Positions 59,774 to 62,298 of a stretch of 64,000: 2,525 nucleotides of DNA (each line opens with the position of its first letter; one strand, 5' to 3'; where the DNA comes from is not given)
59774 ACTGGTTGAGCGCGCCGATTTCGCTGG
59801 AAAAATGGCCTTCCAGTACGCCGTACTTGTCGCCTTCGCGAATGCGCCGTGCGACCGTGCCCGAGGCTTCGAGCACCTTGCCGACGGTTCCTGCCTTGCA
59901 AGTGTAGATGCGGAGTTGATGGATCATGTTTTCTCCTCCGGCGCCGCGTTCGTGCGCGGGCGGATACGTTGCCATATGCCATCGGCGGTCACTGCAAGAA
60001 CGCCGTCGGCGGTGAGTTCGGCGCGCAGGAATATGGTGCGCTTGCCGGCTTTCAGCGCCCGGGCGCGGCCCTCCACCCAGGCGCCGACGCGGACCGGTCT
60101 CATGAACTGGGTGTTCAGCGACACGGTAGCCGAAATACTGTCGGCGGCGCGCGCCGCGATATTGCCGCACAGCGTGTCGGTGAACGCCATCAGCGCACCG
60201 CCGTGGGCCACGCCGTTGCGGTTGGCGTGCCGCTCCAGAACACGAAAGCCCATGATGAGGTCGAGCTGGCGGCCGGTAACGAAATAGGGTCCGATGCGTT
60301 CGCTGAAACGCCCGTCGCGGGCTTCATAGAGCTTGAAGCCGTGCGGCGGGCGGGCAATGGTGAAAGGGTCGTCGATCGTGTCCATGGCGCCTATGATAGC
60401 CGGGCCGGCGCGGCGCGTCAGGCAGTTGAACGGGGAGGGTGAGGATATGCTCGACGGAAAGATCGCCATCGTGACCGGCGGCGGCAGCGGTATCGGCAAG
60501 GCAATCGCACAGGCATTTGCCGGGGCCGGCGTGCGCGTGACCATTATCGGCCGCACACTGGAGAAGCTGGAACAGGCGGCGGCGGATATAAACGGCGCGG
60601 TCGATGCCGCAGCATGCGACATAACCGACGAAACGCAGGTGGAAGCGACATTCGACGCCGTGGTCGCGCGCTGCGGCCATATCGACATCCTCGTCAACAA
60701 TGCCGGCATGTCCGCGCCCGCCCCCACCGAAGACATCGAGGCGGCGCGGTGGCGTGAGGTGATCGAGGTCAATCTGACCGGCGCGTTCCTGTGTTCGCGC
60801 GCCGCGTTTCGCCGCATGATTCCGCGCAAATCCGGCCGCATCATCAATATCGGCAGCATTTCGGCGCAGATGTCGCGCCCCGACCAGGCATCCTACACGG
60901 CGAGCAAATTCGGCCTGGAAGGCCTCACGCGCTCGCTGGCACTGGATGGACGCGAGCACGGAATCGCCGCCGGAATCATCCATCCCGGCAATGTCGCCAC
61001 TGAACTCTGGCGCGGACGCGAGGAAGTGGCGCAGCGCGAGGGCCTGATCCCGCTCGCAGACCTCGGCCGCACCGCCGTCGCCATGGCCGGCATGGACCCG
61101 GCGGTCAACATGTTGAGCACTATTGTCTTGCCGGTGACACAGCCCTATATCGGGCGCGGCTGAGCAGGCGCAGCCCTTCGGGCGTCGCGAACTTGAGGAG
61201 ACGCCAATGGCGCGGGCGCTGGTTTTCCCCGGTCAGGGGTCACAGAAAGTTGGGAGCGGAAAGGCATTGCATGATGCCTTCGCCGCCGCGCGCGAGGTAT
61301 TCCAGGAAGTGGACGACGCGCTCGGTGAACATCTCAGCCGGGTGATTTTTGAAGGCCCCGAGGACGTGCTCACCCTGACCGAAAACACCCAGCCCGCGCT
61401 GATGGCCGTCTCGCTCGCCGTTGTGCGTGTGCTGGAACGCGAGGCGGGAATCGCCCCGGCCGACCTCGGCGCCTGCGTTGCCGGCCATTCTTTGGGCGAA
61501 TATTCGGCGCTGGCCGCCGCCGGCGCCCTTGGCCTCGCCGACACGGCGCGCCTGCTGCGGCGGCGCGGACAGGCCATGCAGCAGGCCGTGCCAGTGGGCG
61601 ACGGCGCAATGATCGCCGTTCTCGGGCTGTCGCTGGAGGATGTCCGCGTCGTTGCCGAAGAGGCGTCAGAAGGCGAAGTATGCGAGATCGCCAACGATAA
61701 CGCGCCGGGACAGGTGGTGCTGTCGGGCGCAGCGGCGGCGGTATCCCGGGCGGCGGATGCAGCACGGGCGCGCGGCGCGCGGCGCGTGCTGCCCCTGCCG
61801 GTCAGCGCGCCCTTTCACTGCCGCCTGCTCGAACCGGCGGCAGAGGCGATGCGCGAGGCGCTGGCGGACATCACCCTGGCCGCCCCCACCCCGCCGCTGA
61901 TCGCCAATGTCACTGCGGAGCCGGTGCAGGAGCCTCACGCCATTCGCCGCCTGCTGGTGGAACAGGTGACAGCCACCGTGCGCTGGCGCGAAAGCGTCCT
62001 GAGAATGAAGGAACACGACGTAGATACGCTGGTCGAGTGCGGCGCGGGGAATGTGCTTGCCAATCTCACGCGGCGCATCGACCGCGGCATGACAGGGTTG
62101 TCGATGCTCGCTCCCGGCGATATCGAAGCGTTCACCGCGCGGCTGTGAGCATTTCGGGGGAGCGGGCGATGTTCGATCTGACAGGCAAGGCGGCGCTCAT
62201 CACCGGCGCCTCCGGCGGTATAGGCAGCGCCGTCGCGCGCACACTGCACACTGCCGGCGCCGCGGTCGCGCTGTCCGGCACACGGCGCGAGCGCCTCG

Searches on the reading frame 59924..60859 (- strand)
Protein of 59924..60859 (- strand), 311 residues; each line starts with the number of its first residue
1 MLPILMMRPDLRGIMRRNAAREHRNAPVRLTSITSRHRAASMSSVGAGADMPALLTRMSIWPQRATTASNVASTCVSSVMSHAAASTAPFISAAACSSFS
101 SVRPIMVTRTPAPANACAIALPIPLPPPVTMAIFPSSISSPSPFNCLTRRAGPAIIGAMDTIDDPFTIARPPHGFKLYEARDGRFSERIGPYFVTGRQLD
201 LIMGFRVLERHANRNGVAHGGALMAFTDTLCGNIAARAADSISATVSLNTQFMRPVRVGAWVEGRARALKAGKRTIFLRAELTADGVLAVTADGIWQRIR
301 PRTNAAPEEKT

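Call 102: search_protein_families(library=pfam, proteins=[window:59924-60859:-], max_evalue=0.00001)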
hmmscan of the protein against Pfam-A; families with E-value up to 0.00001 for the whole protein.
window:59924-60859:- (311 aa): 2 families
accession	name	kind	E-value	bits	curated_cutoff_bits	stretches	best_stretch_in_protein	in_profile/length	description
PF03061.28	4HBT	-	4.6e-16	59.3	20.6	1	215-286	1-74/79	Thioesterase superfamily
PF13622.12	4HBT_3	-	3e-07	31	24.3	1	215-292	8-78/83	Acyl-CoA thioesterase N-terminal domain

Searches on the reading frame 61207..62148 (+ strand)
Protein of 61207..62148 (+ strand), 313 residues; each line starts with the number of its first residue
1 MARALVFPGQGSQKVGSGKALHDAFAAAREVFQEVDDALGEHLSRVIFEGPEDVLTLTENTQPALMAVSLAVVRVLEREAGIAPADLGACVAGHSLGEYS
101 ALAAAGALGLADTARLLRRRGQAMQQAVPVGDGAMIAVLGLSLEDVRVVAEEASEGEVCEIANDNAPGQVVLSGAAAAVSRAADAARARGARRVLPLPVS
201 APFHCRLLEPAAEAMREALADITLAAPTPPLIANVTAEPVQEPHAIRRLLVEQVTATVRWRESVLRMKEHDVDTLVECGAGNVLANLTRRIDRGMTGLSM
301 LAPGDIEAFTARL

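Call 102: search_protein_families(library=pfam, proteins=[window:61207-62148:+], max_evalue=0.00001)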
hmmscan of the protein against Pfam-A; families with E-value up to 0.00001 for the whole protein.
window:61207-62148:+ (313 aa): 1 family
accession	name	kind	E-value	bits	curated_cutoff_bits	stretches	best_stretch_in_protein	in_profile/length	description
PF00698.26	Acyl_transf_1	-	1.8e-38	133.2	32.7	1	6-285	3-272/319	Acyl transferase domain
